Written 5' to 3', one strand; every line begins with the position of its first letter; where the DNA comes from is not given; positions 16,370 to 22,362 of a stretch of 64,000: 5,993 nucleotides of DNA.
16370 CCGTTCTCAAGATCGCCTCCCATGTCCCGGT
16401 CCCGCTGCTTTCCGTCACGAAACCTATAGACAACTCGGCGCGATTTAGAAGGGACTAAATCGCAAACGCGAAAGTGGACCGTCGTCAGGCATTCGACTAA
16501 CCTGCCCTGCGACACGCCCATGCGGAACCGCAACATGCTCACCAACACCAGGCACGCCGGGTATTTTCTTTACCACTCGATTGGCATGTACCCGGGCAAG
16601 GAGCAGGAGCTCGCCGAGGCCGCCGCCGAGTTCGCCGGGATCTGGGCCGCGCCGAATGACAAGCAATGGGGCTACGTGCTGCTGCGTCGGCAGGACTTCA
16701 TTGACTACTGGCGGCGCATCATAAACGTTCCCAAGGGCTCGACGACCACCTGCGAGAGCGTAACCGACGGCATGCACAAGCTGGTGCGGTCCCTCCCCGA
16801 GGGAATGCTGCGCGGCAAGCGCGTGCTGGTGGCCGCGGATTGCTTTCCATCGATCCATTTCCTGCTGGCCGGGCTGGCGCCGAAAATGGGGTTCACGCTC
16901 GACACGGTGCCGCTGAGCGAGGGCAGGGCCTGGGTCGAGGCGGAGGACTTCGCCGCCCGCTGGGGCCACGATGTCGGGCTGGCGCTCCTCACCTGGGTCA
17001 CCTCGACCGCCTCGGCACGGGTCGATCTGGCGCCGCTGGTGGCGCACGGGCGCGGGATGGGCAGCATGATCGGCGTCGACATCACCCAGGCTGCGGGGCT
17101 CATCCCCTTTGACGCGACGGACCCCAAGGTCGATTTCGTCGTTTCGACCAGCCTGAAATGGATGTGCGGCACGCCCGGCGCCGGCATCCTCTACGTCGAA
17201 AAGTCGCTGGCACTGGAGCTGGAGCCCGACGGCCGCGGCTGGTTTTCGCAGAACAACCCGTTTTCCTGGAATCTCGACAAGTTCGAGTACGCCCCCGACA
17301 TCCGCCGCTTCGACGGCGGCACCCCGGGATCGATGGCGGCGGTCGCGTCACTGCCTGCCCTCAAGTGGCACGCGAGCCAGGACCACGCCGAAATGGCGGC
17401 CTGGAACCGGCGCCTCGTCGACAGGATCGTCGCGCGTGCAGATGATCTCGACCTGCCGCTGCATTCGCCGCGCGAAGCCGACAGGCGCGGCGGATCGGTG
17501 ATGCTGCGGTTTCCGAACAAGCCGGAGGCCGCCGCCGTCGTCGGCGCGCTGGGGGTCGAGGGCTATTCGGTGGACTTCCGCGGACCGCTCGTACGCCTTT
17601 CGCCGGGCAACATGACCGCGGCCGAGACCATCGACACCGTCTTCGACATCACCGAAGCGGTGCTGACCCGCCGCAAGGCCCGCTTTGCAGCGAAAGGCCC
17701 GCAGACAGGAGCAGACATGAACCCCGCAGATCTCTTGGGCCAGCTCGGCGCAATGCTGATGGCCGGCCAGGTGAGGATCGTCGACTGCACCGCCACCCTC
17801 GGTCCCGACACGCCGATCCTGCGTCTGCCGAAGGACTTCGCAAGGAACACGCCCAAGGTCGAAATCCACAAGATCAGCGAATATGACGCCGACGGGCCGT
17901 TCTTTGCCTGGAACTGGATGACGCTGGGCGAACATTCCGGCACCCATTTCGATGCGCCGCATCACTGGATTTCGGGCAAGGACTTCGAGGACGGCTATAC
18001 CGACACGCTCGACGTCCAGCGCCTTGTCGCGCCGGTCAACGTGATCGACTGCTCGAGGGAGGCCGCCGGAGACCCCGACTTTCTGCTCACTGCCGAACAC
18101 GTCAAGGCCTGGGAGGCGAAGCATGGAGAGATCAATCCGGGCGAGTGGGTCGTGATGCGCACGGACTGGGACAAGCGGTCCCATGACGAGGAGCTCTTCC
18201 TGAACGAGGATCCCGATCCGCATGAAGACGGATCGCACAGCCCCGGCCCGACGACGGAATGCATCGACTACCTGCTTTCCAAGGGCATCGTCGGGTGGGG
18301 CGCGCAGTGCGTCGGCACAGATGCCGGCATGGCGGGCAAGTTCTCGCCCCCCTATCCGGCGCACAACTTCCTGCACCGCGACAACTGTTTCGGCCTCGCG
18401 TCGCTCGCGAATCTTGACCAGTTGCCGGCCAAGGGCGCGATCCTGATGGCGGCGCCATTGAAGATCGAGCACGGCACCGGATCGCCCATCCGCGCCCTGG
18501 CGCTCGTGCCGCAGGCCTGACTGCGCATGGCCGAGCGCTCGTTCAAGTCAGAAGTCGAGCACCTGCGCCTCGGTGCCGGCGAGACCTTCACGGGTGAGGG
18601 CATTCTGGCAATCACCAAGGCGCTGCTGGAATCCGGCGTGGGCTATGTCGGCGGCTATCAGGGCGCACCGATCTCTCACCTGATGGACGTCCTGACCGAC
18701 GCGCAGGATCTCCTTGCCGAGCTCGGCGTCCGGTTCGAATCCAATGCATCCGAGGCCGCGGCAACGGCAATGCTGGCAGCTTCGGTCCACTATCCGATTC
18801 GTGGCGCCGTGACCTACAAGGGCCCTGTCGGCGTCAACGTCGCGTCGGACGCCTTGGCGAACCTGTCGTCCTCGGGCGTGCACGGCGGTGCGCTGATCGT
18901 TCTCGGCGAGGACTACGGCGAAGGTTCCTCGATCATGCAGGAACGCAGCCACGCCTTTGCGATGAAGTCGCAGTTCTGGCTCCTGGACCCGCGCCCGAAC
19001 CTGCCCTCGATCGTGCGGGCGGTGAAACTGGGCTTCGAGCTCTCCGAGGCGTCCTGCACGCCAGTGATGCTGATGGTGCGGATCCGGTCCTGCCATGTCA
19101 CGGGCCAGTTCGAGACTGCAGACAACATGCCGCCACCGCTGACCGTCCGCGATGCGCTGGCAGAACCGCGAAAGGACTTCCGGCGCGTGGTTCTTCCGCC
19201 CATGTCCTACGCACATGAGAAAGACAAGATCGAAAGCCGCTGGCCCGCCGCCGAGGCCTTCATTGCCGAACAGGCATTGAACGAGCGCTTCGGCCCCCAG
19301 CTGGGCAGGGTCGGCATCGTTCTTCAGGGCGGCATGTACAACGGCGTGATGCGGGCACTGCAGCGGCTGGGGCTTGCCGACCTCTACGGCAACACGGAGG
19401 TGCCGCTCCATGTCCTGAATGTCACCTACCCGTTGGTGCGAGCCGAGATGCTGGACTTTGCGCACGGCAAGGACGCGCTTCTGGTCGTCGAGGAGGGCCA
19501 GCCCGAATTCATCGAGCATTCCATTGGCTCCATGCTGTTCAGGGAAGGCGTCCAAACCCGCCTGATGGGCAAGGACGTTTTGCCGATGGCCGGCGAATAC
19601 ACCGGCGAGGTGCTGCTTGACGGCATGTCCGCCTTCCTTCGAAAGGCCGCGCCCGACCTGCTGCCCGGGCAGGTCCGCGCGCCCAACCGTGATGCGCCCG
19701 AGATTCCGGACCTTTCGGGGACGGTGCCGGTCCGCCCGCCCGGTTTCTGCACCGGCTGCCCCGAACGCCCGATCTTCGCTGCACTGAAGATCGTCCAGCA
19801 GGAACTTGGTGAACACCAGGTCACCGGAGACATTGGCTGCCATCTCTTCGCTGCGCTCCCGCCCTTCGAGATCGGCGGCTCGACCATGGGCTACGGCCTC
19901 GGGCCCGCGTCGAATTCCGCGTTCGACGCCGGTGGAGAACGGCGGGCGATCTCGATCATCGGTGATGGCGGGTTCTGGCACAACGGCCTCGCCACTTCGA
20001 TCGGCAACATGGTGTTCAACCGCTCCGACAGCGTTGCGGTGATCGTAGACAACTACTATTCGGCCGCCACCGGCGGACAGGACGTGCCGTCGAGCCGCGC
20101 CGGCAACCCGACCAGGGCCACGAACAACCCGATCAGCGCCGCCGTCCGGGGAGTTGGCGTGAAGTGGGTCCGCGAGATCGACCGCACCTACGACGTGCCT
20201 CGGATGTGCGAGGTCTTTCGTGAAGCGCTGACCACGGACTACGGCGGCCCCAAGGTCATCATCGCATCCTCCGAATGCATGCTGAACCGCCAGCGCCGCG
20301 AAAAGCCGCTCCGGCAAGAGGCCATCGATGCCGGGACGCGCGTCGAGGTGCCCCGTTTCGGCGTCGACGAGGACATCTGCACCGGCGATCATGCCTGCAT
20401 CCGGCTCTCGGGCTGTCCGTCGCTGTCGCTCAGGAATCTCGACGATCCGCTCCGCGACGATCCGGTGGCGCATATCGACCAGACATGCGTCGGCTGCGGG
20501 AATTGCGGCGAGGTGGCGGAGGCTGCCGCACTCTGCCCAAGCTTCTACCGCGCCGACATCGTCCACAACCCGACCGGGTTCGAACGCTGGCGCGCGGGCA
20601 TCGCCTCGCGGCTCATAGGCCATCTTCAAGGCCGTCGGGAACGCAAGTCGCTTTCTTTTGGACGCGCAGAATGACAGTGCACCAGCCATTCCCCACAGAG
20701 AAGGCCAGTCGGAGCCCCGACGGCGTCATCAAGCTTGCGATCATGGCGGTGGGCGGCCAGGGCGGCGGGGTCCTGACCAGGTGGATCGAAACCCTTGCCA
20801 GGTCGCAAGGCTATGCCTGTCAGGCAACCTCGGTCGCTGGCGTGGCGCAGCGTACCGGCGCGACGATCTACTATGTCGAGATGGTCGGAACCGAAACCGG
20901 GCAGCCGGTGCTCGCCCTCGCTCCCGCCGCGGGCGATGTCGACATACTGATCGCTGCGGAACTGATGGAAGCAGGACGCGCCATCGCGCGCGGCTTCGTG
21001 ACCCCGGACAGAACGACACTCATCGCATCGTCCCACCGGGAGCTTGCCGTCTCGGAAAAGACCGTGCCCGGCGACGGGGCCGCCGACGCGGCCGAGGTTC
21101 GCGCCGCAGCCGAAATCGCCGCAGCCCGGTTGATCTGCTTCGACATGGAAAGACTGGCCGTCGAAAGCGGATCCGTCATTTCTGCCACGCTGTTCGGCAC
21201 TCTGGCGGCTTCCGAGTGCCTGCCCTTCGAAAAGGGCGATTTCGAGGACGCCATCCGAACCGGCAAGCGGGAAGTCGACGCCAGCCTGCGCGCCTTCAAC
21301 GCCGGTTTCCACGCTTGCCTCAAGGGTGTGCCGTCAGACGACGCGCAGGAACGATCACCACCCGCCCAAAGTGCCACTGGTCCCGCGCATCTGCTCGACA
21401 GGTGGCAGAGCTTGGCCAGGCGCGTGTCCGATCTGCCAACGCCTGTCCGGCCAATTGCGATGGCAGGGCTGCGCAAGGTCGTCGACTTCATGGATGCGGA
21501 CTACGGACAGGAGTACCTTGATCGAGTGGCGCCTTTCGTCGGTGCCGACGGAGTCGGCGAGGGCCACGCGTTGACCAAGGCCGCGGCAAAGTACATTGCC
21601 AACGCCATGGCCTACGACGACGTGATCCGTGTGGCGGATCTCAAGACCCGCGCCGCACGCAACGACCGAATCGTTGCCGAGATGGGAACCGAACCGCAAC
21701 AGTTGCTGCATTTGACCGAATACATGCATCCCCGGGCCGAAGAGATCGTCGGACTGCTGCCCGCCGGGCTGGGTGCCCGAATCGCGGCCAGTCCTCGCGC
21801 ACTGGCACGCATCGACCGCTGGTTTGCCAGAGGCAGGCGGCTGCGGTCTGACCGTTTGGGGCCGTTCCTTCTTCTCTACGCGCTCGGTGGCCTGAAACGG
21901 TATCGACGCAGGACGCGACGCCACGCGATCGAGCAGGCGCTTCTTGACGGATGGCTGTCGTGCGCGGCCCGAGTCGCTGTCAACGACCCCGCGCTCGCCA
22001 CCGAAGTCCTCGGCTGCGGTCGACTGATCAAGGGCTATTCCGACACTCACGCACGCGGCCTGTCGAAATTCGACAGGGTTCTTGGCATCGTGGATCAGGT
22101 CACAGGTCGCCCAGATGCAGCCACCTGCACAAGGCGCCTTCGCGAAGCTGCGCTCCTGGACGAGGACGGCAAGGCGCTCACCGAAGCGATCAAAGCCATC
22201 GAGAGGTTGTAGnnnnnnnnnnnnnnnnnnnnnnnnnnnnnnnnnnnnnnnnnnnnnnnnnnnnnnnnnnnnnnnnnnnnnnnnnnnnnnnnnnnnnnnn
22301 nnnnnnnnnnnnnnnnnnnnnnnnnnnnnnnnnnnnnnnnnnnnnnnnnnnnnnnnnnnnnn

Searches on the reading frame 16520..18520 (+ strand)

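Call 78: search_protein_families(library=pfam, proteins=[window:16520-18520:+], max_evalue=0.001)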
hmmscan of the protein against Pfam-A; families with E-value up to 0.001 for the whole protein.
window:16520-18520:+ (666 aa): 3 families
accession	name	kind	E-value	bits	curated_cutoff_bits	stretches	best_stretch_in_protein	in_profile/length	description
PF04199.19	Cyclase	-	8.9e-34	117.2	23.1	1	421-602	1-142/142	Putative cyclase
PF00266.25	Aminotran_5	-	3.6e-18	66.1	21.5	1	66-333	54-317/371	Aminotransferase class-V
PF22580.2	KYNU_C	-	1.4e-06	28.6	27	1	297-364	10-75/90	Kynureninase C-terminal domain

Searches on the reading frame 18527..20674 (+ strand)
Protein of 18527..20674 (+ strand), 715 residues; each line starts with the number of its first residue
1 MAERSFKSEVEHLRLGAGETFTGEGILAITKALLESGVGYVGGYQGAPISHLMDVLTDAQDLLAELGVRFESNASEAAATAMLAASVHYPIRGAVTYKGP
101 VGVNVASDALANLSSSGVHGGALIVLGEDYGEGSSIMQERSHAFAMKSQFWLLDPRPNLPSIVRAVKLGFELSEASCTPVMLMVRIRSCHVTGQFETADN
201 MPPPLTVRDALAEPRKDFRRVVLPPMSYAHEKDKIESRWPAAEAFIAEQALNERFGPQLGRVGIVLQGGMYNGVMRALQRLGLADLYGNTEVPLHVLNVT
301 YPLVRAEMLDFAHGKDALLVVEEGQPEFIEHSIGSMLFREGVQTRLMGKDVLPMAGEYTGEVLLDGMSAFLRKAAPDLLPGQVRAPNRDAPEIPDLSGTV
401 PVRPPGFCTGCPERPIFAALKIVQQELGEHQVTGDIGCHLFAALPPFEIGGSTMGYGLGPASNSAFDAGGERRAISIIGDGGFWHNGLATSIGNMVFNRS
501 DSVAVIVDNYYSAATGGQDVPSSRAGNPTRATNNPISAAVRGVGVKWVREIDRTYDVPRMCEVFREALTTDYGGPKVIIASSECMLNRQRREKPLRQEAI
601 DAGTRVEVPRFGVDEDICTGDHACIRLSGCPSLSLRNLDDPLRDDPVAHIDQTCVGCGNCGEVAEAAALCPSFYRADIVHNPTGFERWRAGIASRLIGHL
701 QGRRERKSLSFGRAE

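Call 78: search_protein_families(library=pfam, proteins=[window:18527-20674:+], max_evalue=0.001)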
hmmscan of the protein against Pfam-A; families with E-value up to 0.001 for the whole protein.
window:18527-20674:+ (715 aa): 1 family
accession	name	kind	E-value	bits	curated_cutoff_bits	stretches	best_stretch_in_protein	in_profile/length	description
PF02775.26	TPP_enzyme_C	-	1.1e-12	48.5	21.9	1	450-578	26-149/151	Thiamine pyrophosphate enzyme, C-terminal TPP binding domain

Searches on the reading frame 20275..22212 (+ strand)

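Call 78: search_protein_families(library=pfam, proteins=[window:20275-22212:+], max_evalue=0.001)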
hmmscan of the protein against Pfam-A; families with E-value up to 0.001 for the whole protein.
window:20275-22212:+ (645 aa): 2 families
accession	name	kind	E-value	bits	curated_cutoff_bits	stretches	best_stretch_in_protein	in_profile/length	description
PF20169.3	DUF6537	-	1.3e-40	139.9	27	1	392-602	2-200/203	Family of unknown function (DUF6537)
PF01558.24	POR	-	3e-15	57.2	27.4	1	160-345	1-172/173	Pyruvate ferredoxin/flavodoxin oxidoreductase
